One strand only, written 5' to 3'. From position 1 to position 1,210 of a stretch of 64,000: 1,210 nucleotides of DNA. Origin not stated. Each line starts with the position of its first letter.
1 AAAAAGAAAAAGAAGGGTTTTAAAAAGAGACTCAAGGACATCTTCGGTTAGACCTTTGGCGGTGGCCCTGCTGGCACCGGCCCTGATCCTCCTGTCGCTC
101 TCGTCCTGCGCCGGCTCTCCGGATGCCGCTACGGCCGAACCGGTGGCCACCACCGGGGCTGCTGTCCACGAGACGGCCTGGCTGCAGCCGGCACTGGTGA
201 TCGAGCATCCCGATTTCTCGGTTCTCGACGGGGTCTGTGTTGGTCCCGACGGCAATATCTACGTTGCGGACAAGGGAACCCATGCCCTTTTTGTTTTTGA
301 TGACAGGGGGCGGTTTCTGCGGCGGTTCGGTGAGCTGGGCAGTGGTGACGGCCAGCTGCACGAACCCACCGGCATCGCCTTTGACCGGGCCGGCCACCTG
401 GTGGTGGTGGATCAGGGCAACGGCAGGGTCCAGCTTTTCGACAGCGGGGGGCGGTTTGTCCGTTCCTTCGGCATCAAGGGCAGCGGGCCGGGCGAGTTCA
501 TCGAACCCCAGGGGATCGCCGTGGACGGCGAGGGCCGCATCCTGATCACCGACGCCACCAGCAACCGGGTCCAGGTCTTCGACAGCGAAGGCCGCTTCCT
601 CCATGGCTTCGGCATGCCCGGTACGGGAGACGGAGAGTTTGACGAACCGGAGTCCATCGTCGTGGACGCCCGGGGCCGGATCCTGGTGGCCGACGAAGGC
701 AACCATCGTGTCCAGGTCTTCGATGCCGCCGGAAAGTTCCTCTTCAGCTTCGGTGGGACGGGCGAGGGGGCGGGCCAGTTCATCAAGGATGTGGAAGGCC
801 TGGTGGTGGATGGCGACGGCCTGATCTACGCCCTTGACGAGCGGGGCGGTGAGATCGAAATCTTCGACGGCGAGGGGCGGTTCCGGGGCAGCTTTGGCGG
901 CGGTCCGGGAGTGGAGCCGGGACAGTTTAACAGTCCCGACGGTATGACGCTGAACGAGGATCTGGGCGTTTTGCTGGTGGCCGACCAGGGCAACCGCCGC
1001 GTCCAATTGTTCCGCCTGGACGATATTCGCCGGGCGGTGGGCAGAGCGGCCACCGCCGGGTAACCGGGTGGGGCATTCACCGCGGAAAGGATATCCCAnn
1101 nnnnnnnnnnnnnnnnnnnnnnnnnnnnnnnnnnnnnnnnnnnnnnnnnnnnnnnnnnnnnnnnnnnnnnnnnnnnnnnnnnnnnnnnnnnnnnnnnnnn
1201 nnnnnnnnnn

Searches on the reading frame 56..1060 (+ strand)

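Call 54: search_protein_families(library=pfam, proteins=[window:56-1060:+], max_evalue=0.00001)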
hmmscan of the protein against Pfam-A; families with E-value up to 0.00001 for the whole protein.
window:56-1060:+ (335 aa): 6 families
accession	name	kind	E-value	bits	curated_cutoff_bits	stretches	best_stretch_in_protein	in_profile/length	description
PF01436.27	NHL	-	8.2e-39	130.2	20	2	195-222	1-28/28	NHL repeat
PF17170.10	DUF5128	-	5.2e-28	98.6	22.9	4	65-118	53-107/321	6-bladed beta-propeller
PF08450.18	SGL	-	9.9e-14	52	26.3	0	47-90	175-219/246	SMP-30/Gluconolactonase/LRE-like region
PF13449.12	Phytase-like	-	2.4e-13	51.1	27.6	0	197-229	69-101/284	Esterase-like activity of phytase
PF25021.1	TEN_NHL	-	8.1e-09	35.4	27.1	0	148-171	141-164/357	Teneurin NHL domain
PF06739.17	SBBP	-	1.2e-06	28.8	20.5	0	149-165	13-29/38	Beta-propeller repeat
